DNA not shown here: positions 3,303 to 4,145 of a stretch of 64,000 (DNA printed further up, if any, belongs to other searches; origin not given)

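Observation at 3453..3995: Methionine-saturated secreted repeat protein with a paralog at 19230-19670: candidate undescribed periplasmic Cu(I)-binding family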

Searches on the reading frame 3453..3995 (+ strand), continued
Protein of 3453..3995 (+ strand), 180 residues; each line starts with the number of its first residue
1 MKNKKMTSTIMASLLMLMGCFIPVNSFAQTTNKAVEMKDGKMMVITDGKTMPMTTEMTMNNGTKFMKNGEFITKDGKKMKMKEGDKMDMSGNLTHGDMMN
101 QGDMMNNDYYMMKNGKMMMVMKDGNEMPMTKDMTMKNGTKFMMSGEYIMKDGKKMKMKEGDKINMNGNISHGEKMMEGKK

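Call 34: predict_structure(alignment_id=A2)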
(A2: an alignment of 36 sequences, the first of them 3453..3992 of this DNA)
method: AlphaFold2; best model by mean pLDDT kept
length: 180 residues; sequences in the alignment: 36
mean_pLDDT: 77.7   pTM: 0.41
mean pLDDT of the five models: 77.7, 77.3, 76.6, 73.4, 73.1
residues with pLDDT >= 90: 55; 70-90: 72; 50-70: 30; < 50: 23
segments of 3 or more residues with pLDDT < 50: 23-30, 97-103, 174-180
pLDDT, mean of each block of 10 residues (from residue 1): 59 61 45 82 88 90 91 92 86 62 63 90 85 85 90 92 85 50
secondary structure, 60 per line:
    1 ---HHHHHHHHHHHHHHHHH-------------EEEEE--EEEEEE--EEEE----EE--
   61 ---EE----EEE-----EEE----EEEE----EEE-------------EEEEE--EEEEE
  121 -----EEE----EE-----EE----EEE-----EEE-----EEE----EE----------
elements in order: H4-20 E34-38 E41-46 E49-52 E70-72 E78-80 E85-88 E93-95 E109-113 E116-120 E126-128 E146-148 E154-156 E162-164

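Call 36: search_protein_representatives(protein=window:3540-3992:+)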
Query: 151 residues. Proteins with E-value up to 0.001 (for the whole library): 878; up to 1e-10: 136; up to 1e-30: 9. The best 150 are listed.
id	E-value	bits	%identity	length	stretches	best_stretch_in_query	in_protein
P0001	1.4e-84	297.3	100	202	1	1-151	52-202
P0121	4.8e-43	162.8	32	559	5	5-140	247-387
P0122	1.3e-42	161.4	34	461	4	7-139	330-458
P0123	2.8e-41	157.1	39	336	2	5-142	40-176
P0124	4.7e-41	156.4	35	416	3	5-141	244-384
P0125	7.0e-38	146.1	28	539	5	7-140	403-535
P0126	1.1e-36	142.2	29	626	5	8-143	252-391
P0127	2.1e-33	131.6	30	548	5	6-141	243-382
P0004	4.8e-31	124.0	61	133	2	67-151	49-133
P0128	1.6e-30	122.3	50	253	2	5-144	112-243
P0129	6.1e-30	120.4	40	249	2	5-146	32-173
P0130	2.8e-26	108.5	49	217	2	8-139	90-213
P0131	4.2e-25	104.7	59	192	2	6-138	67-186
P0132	6.2e-25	104.2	45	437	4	5-65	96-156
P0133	5.7e-24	101.1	44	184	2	6-150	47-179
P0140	9.6e-20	87.4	50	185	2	65-144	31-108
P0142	1.9e-19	86.4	30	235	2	7-139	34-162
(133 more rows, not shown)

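Call 46: find_homologous_proteins(query=P0142)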
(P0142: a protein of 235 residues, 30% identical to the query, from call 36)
Query P0142 (235 aa): 41 proteins with E <= 0.001 among 3333 candidates.
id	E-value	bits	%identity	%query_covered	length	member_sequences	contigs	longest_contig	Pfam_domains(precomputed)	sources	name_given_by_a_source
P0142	4.3e-150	516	100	100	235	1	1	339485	PF20606.4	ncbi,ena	-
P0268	6.4e-50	188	44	94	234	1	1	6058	PF20606.4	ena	-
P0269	1.9e-49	186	44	91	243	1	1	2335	PF20606.4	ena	-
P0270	2.2e-48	183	43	97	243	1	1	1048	PF20606.4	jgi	-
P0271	3.6e-46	176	41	97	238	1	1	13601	PF20606.4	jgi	jgi:hypothetical protein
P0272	6.0e-46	175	39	94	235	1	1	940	PF20606.4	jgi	jgi:hypothetical protein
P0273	1.1e-44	171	40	87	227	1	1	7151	PF20606.4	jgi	jgi:hypothetical protein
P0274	2.0e-43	167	38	98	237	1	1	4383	PF20606.4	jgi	jgi:hypothetical protein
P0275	2.8e-42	163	41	97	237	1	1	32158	PF20606.4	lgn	-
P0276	7.0e-42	162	40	95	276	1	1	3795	PF20606.4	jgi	jgi:hypothetical protein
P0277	8.6e-42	161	40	95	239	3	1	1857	PF20606.4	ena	-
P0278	2.6e-41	160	38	99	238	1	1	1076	PF20606.4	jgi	jgi:hypothetical protein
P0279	5.4e-41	159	38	98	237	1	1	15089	PF20606.4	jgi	jgi:hypothetical protein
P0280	2.4e-39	153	37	93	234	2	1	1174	PF20606.4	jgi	jgi:hypothetical protein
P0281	5.7e-38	149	38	97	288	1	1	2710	PF20606.4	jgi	jgi:hypothetical protein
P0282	1.8e-37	147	36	94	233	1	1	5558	PF20606.4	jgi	jgi:RNase P/RNase MRP subunit p29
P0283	4.8e-37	146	36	96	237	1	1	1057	PF20606.4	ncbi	-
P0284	2.3e-36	144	35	94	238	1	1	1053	PF20606.4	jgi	jgi:hypothetical protein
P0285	1.1e-34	138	42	71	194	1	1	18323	PF20606.4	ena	-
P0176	6.1e-34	136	37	84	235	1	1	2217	PF20606.4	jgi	jgi:hypothetical protein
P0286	6.1e-34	136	37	94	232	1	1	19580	PF20606.4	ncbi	-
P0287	4.0e-33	133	36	84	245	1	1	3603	PF20606.4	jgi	jgi:hypothetical protein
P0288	8.5e-33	132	36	84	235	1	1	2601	PF20606.4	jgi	jgi:hypothetical protein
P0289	1.0e-32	132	40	83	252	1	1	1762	PF20606.4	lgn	-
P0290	2.3e-32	131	35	98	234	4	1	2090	PF20606.4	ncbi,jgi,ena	-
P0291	2.9e-32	130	33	97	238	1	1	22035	PF20606.4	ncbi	ncbi:MAG: DUF6799 domain-containing protein [Verrucomicrobiota bacterium]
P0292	3.4e-31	127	33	98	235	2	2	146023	PF20606.4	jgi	jgi:Domain of unknown function (DUF6799)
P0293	6.1e-31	126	34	97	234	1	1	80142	PF20606.4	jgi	jgi:hypothetical protein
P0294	2.4e-30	124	33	99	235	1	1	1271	PF20606.4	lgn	-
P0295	4.0e-30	123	31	94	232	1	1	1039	PF20606.4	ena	-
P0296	2.2e-29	121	32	98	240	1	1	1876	PF20606.4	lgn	-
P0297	5.2e-29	120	46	61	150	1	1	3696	PF20606.4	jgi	jgi:hypothetical protein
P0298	2.3e-28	118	33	95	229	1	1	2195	PF20606.4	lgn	-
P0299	9.0e-28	116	41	60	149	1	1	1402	PF20606.4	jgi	jgi:hypothetical protein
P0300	9.4e-27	112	34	80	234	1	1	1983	PF20606.4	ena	-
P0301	1.8e-26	111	34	73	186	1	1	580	PF20606.4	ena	-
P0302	2.5e-26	111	30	98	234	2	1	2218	PF20606.4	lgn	-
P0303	5.3e-25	107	35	80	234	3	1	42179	PF20606.4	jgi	jgi:hypothetical protein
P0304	1.5e-22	98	30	94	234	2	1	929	PF20606.4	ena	-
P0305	3.3e-21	94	39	55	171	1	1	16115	PF20606.4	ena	-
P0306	3.5e-21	94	30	76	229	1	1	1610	PF20606.4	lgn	-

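Call 47: find_encoding_contigs(protein=P0142, flank=7000, max_places=1)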
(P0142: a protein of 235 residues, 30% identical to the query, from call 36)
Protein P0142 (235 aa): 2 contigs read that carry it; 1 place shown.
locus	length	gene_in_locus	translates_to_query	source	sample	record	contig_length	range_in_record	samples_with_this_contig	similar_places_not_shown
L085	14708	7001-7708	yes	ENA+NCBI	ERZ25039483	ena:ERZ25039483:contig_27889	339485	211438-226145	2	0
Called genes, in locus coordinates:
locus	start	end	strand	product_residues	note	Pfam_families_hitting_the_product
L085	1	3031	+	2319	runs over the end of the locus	PF03534:SpvB, PF01839:FG-GAP (faint), PF13517:FG-GAP_3 (weak), PF12256:TcdB_toxin_midN, PF13517:FG-GAP_3 (weak), PF25023:TEN_YD-shell (faint), PF05593:RHS_repeat (weak)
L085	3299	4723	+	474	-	-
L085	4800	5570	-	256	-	PF25058:ARM_TT21 (weak), PF13424:TPR_12, PF23914:TPR_CcmH_CycH, PF00515:TPR_1, PF07719:TPR_2, PF13181:TPR_8, PF13432:TPR_16, PF14559:TPR_19, +11 more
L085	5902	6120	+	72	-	-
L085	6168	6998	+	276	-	PF00730:HhH-GPD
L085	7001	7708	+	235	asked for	PF20606:DUF6799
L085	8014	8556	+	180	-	PF00578:AhpC-TSA, PF08534:Redoxin, PF00255:GSHPx (weak), PF00085:Thioredoxin, PF13098:Thioredoxin_2, PF13905:Thioredoxin_8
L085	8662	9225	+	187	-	-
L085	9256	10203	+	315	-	PF04055:Radical_SAM, PF12345:DUF3641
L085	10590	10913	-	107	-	PF19897:DUF6370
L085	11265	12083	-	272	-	PF09359:VTC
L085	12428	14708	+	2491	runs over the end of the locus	PF17957:Big_7, PF02018:CBM_4_9 (faint), PF00932:LTD, PF08757:CotH, PF00932:LTD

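Call 48: find_encoding_contigs(protein=P0292, flank=7000, max_places=1)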
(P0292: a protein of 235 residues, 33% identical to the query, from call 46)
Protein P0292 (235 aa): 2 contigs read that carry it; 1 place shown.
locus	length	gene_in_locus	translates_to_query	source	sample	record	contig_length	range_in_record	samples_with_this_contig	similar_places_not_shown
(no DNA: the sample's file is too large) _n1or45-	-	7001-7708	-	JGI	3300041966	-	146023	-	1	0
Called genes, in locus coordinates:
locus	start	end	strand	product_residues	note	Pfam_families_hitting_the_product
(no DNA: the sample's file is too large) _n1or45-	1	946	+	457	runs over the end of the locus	PF10396:TrmE_N, PF12631:MnmE_helical, PF00350:Dynamin_N (faint), PF01926:MMR_HSR1, PF02421:FeoB_N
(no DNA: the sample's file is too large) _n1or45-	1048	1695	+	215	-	-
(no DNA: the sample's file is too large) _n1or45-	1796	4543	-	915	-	PF03160:Calx-beta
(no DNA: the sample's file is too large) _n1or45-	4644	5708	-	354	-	PF00389:2-Hacid_dh, PF02826:2-Hacid_dh_C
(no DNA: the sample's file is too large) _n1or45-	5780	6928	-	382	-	PF05448:AXE1 (faint), PF01738:DLH, PF02129:Peptidase_S15 (weak), PF12146:Hydrolase_4 (faint), PF20434:BD-FAE, PF00561:Abhydrolase_1 (weak), PF12697:Abhydrolase_6 (weak), PF00326:Peptidase_S9, +1 more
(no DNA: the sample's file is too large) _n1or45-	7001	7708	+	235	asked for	PF20606:DUF6799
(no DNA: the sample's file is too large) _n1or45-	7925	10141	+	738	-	PF17957:Big_7, PF16656:Pur_ac_phosph_N (weak), PF00149:Metallophos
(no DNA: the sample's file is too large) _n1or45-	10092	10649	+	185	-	-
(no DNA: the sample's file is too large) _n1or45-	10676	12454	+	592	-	PF00578:AhpC-TSA, PF08534:Redoxin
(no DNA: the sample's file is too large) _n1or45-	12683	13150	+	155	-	PF05991:NYN_YacP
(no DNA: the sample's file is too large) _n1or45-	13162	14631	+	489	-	-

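Call 49: find_encoding_contigs(protein=P0293, flank=7000, max_places=1)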
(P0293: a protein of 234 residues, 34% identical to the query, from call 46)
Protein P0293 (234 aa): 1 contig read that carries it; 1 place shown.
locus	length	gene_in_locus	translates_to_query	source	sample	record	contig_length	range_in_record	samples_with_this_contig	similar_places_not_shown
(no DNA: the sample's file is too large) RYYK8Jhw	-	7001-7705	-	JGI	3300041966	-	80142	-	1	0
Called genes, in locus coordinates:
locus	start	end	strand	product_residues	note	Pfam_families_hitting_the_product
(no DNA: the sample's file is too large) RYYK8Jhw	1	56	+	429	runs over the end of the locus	PF01408:GFO_IDH_MocA, PF22725:GFO_IDH_MocA_C3 (weak), PF19051:GFO_IDH_MocA_C2, PF02894:GFO_IDH_MocA_C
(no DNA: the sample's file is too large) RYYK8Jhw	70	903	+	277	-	PF11927:HODM_asu-like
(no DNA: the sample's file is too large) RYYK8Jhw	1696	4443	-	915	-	PF03160:Calx-beta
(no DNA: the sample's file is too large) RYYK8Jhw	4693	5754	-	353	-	PF00389:2-Hacid_dh, PF02826:2-Hacid_dh_C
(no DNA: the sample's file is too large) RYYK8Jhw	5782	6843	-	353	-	PF05448:AXE1 (faint), PF01738:DLH, PF02129:Peptidase_S15 (weak), PF20434:BD-FAE, PF00561:Abhydrolase_1 (weak), PF07859:Abhydrolase_3 (faint), PF12697:Abhydrolase_6 (weak), PF00326:Peptidase_S9, +1 more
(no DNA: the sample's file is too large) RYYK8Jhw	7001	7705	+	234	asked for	PF20606:DUF6799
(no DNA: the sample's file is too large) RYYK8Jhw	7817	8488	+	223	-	PF13468:Glyoxalase_3 (weak)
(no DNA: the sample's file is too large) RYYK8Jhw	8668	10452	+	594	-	PF00578:AhpC-TSA, PF08534:Redoxin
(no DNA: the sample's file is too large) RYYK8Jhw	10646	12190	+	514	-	PF25967:RND-MFP_C (faint), PF25975:CzcB_C (weak), PF25989:YknX_C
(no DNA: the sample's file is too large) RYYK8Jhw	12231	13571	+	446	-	PF13243:SQHop_cyclase_C (faint)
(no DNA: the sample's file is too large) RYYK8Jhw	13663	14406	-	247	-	PF07885:Ion_trans_2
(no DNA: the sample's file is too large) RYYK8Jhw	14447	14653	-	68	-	-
